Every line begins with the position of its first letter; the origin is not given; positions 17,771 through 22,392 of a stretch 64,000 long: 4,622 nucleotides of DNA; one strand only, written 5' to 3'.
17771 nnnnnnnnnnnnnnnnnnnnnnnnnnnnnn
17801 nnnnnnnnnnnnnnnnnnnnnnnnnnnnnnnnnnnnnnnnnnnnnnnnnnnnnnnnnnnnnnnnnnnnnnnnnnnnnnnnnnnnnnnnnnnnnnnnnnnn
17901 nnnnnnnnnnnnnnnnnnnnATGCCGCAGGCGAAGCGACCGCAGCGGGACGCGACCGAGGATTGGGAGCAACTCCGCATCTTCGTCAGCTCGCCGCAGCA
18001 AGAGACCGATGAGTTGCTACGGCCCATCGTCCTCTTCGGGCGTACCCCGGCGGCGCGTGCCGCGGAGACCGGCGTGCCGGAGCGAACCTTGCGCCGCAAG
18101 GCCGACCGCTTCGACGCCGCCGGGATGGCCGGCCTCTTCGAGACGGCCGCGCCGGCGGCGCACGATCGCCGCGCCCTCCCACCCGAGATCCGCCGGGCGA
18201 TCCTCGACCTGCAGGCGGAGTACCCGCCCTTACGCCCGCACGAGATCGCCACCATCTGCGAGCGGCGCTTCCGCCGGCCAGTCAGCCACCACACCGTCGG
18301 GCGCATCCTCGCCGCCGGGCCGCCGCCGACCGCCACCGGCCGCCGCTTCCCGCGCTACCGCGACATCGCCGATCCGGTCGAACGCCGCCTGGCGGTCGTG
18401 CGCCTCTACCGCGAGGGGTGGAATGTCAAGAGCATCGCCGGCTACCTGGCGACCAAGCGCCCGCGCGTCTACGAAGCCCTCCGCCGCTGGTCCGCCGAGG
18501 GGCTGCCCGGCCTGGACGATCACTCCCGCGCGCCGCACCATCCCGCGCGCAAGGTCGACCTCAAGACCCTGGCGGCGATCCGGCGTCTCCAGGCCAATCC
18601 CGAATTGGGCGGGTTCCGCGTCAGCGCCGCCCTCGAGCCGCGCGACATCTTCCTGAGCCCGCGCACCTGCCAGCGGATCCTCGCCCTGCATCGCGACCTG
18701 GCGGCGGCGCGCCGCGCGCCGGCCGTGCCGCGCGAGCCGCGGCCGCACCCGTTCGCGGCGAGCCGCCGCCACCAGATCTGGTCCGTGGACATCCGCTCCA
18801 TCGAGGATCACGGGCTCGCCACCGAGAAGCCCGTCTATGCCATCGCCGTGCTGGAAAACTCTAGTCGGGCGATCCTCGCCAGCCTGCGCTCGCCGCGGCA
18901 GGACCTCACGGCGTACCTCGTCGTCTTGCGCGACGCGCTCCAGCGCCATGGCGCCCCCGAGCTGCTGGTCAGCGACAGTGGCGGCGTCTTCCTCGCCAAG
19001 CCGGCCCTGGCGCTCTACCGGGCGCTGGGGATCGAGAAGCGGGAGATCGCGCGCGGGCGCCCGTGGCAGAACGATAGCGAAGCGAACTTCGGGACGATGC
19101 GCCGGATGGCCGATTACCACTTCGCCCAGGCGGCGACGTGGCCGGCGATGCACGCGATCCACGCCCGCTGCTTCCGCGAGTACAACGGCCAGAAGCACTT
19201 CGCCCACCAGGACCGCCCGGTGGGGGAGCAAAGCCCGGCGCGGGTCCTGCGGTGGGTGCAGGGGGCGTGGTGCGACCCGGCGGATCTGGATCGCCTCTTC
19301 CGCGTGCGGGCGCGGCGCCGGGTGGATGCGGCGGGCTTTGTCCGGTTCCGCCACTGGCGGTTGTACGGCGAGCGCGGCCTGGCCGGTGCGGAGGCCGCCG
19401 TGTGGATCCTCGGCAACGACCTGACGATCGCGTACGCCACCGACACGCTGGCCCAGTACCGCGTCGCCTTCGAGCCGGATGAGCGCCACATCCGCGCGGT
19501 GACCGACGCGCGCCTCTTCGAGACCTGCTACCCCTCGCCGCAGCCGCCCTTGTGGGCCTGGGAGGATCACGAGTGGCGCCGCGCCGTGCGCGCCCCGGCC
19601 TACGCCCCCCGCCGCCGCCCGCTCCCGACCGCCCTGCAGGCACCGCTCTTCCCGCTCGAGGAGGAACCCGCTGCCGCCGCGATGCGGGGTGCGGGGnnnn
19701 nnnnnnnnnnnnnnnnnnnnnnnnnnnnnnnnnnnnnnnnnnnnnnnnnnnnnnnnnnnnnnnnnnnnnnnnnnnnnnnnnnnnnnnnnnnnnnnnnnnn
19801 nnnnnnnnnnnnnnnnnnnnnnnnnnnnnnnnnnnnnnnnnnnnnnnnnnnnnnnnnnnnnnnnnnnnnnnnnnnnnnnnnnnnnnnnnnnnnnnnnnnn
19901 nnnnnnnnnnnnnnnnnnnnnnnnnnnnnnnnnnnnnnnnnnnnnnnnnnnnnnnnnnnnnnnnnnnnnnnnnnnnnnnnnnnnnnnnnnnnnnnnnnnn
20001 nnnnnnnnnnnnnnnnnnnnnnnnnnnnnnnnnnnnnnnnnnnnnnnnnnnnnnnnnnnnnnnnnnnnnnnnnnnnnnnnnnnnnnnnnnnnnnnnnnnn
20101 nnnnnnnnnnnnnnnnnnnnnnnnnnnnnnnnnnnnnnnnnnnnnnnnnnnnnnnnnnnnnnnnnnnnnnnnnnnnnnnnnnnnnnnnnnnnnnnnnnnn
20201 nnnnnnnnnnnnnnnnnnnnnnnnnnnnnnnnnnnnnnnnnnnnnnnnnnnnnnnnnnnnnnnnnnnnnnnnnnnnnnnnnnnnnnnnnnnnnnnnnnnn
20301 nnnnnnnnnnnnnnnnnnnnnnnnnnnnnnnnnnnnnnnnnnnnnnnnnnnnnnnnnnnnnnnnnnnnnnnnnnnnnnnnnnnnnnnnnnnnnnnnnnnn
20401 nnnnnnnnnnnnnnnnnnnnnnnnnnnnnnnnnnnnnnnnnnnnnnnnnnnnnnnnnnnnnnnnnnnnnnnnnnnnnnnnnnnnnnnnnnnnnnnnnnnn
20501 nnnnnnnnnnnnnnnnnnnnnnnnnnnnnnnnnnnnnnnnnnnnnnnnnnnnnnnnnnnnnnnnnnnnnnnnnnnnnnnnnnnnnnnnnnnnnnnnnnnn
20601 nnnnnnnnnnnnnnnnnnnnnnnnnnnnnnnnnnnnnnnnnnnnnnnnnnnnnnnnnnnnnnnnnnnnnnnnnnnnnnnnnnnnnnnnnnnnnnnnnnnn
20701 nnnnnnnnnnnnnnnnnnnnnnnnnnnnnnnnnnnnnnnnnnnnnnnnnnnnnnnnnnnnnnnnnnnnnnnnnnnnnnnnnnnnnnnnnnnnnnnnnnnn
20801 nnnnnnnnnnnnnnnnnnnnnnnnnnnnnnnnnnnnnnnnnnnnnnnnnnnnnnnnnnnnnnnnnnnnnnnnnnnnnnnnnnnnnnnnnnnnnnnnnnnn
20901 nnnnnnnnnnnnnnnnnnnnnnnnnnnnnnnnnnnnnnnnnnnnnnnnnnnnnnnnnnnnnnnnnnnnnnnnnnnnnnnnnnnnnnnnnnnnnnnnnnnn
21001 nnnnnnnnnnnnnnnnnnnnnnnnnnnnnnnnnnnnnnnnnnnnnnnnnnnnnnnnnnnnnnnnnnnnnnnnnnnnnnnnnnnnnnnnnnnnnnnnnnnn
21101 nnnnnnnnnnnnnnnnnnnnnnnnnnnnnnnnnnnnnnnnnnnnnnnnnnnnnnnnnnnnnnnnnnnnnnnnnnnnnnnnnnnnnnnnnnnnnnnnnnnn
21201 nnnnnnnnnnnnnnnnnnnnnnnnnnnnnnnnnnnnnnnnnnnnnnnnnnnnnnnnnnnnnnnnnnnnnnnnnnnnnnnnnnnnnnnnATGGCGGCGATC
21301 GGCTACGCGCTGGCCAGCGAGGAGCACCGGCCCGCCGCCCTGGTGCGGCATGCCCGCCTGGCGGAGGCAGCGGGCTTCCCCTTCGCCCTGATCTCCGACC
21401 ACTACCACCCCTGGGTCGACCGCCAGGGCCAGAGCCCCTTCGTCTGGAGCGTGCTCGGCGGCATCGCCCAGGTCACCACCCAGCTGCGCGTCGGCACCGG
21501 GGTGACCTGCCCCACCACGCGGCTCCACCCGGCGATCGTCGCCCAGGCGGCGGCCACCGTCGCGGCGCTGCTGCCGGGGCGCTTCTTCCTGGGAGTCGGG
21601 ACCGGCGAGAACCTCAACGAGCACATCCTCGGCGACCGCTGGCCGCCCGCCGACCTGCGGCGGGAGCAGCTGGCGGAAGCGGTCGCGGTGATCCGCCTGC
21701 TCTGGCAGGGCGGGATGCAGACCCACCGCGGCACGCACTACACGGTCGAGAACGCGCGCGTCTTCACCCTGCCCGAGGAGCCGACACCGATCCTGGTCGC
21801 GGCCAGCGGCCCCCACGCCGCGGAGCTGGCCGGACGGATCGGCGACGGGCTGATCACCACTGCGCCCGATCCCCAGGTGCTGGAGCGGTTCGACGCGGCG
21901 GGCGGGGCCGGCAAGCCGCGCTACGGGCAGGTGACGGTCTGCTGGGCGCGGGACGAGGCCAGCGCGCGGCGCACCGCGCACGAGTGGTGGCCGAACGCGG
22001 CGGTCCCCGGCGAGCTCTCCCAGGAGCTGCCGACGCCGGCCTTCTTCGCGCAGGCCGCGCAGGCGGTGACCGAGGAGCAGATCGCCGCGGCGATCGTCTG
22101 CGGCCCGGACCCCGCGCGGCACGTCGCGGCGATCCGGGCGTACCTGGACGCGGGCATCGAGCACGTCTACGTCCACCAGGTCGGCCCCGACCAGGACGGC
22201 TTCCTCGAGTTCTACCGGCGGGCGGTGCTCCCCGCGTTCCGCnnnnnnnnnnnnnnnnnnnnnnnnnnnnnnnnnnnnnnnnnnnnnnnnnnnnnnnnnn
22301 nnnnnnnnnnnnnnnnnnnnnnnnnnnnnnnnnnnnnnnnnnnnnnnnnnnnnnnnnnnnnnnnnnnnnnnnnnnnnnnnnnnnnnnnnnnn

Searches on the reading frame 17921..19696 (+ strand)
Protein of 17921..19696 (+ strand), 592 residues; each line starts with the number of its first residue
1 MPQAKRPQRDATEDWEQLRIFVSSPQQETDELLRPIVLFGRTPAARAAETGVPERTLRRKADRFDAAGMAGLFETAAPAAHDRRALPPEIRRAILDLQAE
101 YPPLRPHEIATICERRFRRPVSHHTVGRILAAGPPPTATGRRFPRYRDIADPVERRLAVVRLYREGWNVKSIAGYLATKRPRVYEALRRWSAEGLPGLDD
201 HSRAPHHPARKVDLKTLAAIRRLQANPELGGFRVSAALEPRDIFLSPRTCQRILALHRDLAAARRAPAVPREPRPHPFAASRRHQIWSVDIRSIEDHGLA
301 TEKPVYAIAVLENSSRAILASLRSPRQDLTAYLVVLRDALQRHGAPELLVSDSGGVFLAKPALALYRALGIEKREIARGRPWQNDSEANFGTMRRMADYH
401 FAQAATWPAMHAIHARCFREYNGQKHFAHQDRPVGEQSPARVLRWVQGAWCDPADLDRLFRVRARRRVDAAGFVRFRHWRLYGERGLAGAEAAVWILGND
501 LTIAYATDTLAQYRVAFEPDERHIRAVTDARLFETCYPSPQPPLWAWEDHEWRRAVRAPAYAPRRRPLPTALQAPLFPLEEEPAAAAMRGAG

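Call 67: search_protein_families(library=pfam, proteins=[window:17921-19696:+], max_evalue=0.01)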
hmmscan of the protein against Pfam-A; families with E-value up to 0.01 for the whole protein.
window:17921-19696:+ (592 aa): 7 families
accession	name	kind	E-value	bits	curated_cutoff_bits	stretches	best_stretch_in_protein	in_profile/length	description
PF13565.12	HTH_32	-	2.8e-18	66.6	33.7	2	56-130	1-73/73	Homeodomain-like domain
PF13551.12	HTH_29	-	3.1e-12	46.8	28.1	1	156-213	1-59/64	Winged helix-turn helix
PF13384.12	HTH_23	-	1.6e-11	44.1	24.6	1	153-198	4-49/50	Homeodomain-like domain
PF13518.12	HTH_28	-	7.3e-08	32.8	25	1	155-205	1-51/52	Helix-turn-helix domain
PF00665.32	rve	-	2.3e-05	25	32.6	1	281-381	2-102/102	Integrase core domain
PF06056.18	Terminase_5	-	0.0024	18.2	20.3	0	156-200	3-47/58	Putative ATPase subunit of terminase (gpP-like)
PF13011.12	LZ_Tnp_IS481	-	0.0096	16.6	22.2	0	155-208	14-67/85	leucine-zipper of insertion element IS481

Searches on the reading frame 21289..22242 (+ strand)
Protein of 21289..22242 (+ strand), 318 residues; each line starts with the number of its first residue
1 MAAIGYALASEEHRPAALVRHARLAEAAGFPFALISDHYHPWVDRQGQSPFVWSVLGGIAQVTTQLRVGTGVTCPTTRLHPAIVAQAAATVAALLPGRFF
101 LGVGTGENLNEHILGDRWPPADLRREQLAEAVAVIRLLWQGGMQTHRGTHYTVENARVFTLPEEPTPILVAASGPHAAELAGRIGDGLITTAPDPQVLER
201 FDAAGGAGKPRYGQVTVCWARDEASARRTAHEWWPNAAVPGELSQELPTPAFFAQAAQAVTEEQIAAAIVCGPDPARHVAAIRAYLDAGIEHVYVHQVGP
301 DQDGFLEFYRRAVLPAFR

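Call 16: find_related_loci(query=window:21289-22242:+, collection=genome_contigs, flank=10000)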
Query window:21289-22242:+ (318 aa) in genome_contigs; peptide patterns used: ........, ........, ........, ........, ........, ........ (x = any residue, [..] = any of these).
529 stretches matched a pattern; 345 encode a relative of the query (tblastn E <= 1e-3); the best 80 are kept; 80 distinct loci.
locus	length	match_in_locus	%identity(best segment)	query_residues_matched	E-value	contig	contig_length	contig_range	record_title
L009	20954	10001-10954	76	1-318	2e-157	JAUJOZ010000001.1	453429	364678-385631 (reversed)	MAG: Thermomicrobiales bacterium isolate YX3bin31 opera_contig_38, whole genome shotgun sequence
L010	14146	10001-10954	70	1-318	3e-152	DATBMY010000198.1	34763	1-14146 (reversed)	MAG TPA_asm: Blastocatellia bacterium isolate SMAG_U4010 k141_1352368, whole genome shotgun sequence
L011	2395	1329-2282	70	1-318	3e-162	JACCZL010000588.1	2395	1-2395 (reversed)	MAG: Chloroflexota bacterium isolate MGR_bin229 SD2897-2912_k127_3473177, whole genome shotgun sequence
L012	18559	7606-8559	72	1-318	6e-151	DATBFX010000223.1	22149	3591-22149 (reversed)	MAG TPA_asm: Thermomicrobiales bacterium isolate SMAG_U3822 k141_5632483, whole genome shotgun sequence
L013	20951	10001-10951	66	1-317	2e-146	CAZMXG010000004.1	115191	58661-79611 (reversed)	MAG TPA_asm: uncultured Heliomicrobium sp. isolate SRP173033_co1_351 genome assembly, contig: NODE_214_length_115191_cov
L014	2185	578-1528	65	1-317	1e-155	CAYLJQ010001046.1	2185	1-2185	MAG TPA_asm: uncultured Heliomicrobium sp. isolate binchicken_co328_55 genome assembly, contig: NODE_60740_length_2185_c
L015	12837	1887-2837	65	1-317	5e-145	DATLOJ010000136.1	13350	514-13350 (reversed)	MAG TPA_asm: Actinomycetota bacterium isolate SMAG_U13823 k141_2191084, whole genome shotgun sequence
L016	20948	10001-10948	67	2-317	8e-145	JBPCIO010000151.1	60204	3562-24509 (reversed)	MAG: Chloroflexota bacterium isolate TH_ant_mag_2 S1Ck127_7425791_flag_1_multi_7.0000_len_60204, whole genome shotgun se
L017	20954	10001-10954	69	1-318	1e-143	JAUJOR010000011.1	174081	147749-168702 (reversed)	MAG: Chloroflexota bacterium isolate YX3bin23 opera_contig_170, whole genome shotgun sequence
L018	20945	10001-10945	70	1-315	1e-143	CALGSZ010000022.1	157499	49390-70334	MAG TPA_asm: uncultured Chloroflexi bacterium isolate SRR5251193_bin.127_CONCOCT_v1.1_MAG genome assembly, contig: ERZ79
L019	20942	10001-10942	69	4-317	4e-143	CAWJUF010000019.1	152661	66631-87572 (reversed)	MAG: uncultured Actinomycetes bacterium isolate MFD09018.bin.3.3 genome assembly, contig: contig_28069, whole genome sho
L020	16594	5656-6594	68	4-317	9e-143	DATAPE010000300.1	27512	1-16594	MAG TPA_asm: Actinomycetota bacterium isolate SMAG_U7063 k141_2608035, whole genome shotgun sequence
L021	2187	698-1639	68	4-318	2e-151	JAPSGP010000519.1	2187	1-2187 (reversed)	MAG: Acidimicrobiia bacterium isolate BS_bin.037 NODE_58334_length_2187_cov_2.050000, whole genome shotgun sequence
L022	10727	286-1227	65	1-315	4e-141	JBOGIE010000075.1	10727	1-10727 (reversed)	MAG: Acidimicrobiales bacterium isolate SD8030_maxbin2.bin.3_sub NODE_1499_length_10727_cov_9.886509, whole genome shotg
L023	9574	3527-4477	65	1-317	1e-140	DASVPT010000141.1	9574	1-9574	MAG TPA_asm: Actinomycetota bacterium isolate SMAG_U3186 k141_340167, whole genome shotgun sequence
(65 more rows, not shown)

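Call 17: find_encoding_contigs(protein=window:21289-22242:+, flank=10000, max_places=10)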
Protein window:21289-22242:+ (318 aa): no gene with exactly this product is on record in the collection.

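Call 18: find_related_loci(query=window:21289-22242:+, collection=metagenome_contigs, flank=10000)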
Query window:21289-22242:+ (318 aa) in metagenome_contigs; peptide patterns used: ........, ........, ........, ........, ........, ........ (x = any residue, [..] = any of these).
600 stretches matched a pattern (row limit reached: there are more); 271 encode a relative of the query (tblastn E <= 1e-3); the best 80 are kept; 80 distinct loci.
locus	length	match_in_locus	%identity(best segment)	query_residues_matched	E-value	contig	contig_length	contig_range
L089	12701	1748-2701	72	1-318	7e-162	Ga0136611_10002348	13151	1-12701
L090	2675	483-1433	72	1-317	6e-169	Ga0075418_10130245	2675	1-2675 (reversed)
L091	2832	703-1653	72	1-317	2e-168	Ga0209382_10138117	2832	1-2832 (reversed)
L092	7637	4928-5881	78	1-318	1e-158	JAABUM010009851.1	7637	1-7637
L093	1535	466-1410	71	4-318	2e-165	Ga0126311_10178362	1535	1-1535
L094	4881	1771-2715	71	1-315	4e-152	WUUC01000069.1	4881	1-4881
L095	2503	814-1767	70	1-318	5e-157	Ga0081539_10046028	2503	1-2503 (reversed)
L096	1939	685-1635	70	1-317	2e-158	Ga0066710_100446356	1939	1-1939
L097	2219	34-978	67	1-315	5e-155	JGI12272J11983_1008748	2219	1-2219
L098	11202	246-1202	69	1-318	7e-145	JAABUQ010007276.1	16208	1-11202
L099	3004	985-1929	67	1-317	6e-151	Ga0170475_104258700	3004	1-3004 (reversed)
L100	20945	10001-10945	70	1-315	5e-144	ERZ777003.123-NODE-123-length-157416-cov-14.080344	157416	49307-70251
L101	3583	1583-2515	68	4-314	2e-148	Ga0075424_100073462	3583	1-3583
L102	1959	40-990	69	1-317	5e-154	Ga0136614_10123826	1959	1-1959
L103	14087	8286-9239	64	1-318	8e-143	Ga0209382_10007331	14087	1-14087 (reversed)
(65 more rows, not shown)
